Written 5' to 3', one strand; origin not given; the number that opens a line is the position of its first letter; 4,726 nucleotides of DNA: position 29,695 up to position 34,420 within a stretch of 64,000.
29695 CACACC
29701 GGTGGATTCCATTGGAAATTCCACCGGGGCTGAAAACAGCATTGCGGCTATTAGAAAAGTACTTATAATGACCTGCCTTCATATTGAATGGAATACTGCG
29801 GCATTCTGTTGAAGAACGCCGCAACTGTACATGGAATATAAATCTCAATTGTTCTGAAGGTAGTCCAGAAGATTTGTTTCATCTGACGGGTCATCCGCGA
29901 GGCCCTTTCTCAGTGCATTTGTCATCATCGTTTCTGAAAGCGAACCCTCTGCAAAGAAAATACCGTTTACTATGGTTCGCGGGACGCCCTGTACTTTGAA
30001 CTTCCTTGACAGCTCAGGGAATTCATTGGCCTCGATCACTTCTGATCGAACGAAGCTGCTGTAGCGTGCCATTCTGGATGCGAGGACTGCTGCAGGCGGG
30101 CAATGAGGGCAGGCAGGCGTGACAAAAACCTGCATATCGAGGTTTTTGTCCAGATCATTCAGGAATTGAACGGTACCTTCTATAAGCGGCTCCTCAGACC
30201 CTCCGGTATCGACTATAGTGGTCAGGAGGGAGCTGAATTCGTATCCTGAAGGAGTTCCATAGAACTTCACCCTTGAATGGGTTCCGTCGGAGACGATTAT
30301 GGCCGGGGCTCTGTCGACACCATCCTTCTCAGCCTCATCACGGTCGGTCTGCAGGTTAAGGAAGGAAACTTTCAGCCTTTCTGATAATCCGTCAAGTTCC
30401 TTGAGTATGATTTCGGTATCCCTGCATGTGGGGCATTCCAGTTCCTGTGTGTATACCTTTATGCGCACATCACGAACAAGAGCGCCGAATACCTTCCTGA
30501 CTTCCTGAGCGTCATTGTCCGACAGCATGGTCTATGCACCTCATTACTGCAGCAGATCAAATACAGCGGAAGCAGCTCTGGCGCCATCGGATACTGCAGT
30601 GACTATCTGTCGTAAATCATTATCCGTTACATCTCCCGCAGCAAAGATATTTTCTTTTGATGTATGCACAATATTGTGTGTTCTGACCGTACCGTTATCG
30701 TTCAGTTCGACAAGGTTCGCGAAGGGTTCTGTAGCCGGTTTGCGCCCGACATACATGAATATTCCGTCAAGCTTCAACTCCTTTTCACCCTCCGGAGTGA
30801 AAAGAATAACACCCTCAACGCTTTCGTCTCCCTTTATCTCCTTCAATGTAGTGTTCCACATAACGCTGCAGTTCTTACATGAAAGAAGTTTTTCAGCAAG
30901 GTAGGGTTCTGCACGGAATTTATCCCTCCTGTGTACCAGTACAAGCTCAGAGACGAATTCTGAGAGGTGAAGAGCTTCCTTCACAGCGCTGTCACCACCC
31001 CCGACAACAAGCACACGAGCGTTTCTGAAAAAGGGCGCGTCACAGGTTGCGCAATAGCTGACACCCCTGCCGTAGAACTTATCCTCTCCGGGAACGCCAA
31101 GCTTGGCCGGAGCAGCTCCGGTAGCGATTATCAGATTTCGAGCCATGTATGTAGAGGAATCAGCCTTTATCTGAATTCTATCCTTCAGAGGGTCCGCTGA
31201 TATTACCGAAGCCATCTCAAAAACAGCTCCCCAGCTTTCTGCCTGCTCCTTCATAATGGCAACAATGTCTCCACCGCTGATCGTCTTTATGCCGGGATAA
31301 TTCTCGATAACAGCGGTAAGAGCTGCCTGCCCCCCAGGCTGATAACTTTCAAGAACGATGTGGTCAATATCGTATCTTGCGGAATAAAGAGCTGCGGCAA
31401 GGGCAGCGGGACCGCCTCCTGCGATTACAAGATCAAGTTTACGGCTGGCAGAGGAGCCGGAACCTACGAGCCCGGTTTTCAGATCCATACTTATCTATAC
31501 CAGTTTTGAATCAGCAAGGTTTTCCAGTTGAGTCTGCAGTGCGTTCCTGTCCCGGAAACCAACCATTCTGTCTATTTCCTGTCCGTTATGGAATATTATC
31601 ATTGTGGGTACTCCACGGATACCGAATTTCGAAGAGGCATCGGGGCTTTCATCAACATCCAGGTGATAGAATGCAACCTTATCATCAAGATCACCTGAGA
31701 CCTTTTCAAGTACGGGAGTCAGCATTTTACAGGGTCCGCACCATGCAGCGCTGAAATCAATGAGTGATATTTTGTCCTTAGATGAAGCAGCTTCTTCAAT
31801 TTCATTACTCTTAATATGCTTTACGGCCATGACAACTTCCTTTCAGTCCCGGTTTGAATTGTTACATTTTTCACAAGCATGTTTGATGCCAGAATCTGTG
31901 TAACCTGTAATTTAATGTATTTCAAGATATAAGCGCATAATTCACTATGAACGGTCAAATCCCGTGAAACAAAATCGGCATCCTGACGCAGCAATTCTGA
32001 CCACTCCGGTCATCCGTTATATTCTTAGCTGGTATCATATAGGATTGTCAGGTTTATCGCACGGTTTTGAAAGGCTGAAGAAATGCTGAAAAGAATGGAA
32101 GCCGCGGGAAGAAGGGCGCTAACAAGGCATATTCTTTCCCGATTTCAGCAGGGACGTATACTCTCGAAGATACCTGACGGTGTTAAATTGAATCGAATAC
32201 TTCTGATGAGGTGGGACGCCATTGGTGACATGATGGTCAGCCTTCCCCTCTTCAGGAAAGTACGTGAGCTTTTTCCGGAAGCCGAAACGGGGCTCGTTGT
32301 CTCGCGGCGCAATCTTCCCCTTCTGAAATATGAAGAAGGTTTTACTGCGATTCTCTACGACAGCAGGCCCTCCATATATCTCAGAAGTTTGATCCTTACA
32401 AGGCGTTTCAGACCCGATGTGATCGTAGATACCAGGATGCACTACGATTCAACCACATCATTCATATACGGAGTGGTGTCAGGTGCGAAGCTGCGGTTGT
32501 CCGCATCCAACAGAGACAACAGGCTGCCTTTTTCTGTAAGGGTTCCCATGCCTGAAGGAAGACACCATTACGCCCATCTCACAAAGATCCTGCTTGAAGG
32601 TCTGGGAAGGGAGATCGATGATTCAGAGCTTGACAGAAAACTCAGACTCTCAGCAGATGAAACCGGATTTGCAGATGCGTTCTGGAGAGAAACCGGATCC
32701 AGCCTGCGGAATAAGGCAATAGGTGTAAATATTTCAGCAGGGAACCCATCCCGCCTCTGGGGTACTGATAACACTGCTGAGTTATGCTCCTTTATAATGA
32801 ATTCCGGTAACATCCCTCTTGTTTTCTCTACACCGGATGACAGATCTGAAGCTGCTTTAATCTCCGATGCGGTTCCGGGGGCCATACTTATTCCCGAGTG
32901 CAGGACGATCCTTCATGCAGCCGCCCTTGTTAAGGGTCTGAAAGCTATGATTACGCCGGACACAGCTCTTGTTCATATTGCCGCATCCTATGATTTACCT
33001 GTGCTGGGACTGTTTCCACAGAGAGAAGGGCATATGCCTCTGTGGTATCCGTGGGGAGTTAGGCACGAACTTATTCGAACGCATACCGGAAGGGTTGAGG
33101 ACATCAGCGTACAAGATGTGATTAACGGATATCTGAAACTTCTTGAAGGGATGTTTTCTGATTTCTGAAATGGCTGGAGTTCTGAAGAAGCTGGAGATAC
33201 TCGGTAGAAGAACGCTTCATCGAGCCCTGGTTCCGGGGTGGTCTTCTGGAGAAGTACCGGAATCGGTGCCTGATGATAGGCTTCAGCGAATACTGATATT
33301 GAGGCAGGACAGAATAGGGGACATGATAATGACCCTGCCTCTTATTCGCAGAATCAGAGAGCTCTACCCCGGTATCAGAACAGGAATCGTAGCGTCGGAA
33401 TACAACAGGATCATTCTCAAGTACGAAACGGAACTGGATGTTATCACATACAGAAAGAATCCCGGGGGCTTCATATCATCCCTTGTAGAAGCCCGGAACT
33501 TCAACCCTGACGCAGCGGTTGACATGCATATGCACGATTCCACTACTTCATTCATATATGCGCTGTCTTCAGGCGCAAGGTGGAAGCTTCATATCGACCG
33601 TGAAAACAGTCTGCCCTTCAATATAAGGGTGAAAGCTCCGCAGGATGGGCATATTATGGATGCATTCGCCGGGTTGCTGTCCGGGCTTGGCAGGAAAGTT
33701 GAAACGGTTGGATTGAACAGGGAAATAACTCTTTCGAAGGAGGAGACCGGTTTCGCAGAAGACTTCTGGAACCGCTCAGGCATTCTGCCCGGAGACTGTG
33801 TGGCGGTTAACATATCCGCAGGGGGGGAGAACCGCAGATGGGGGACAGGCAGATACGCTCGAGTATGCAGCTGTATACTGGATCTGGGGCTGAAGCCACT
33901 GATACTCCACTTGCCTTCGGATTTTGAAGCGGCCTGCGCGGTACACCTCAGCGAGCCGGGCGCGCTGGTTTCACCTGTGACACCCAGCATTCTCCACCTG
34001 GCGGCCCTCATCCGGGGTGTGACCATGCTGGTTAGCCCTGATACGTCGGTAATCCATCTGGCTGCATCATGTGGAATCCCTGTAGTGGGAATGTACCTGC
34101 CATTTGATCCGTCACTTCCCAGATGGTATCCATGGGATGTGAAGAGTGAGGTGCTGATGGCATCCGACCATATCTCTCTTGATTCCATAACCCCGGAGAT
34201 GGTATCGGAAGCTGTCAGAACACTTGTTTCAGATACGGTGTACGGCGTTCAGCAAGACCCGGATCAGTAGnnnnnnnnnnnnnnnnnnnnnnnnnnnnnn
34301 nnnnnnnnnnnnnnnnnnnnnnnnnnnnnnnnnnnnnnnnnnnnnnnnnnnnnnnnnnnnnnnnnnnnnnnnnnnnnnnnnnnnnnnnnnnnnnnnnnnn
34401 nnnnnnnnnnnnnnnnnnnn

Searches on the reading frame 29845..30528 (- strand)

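Call 86: search_protein_families(library=pfam, proteins=[window:29845-30528:-], max_evalue=0.000001)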
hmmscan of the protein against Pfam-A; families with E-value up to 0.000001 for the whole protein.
window:29845-30528:- (227 aa): 1 family
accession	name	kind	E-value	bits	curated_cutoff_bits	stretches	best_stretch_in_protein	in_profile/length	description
PF13192.12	Thioredoxin_3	-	1.5e-14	54.2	24.8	1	131-199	2-67/76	Thioredoxin domain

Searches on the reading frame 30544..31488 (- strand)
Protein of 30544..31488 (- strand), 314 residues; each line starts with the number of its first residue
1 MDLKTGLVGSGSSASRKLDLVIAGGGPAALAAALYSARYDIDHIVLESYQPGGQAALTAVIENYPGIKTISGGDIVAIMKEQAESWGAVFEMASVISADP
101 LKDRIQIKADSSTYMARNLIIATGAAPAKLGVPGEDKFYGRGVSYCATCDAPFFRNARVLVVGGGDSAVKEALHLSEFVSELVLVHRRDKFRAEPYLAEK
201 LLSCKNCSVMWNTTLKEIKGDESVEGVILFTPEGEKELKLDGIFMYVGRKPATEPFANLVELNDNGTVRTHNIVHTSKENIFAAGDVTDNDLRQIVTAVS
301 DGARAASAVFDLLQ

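Call 86: search_protein_families(library=pfam, proteins=[window:30544-31488:-], max_evalue=0.000001)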
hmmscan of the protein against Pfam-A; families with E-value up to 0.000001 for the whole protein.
window:30544-31488:- (314 aa): 3 families
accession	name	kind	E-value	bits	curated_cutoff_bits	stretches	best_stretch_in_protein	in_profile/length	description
PF07992.20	Pyr_redox_2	-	8.1e-46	157.2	26.1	1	19-302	2-291/291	Pyridine nucleotide-disulphide oxidoreductase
PF13738.12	Pyr_redox_3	-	1.4e-21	77.5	30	1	90-285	99-305/305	Pyridine nucleotide-disulphide oxidoreductase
PF00070.33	Pyr_redox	-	1.2e-12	48.6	22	1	158-229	1-79/82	Pyridine nucleotide-disulphide oxidoreductase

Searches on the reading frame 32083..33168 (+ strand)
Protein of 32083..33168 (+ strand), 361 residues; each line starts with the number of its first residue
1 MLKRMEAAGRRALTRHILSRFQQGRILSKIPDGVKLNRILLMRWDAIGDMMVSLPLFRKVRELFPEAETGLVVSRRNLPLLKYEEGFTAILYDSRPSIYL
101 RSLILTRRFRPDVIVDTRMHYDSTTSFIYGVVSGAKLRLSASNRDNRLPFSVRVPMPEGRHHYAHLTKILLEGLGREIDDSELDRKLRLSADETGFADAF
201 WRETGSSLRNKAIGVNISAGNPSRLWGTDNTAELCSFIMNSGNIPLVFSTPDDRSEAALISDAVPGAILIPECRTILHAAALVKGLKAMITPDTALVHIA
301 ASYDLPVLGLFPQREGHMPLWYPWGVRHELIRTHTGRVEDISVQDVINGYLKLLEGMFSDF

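Call 86: search_protein_families(library=pfam, proteins=[window:32083-33168:+], max_evalue=0.000001)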
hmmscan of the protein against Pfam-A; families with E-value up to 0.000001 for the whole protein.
window:32083-33168:+ (361 aa): 1 family
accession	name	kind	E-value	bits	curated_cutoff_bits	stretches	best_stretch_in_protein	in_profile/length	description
PF01075.23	Glyco_transf_9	-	1.9e-14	54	22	1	159-348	61-244/247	Glycosyltransferase family 9 (heptosyltransferase)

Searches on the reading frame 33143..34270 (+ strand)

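Call 86: search_protein_families(library=pfam, proteins=[window:33143-34270:+], max_evalue=0.000001)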
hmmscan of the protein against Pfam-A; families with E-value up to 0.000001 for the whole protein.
window:33143-34270:+ (375 aa): 1 family
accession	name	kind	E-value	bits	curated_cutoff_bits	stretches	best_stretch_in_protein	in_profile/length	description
PF01075.23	Glyco_transf_9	-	7.2e-11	42.3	22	1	156-339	49-228/247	Glycosyltransferase family 9 (heptosyltransferase)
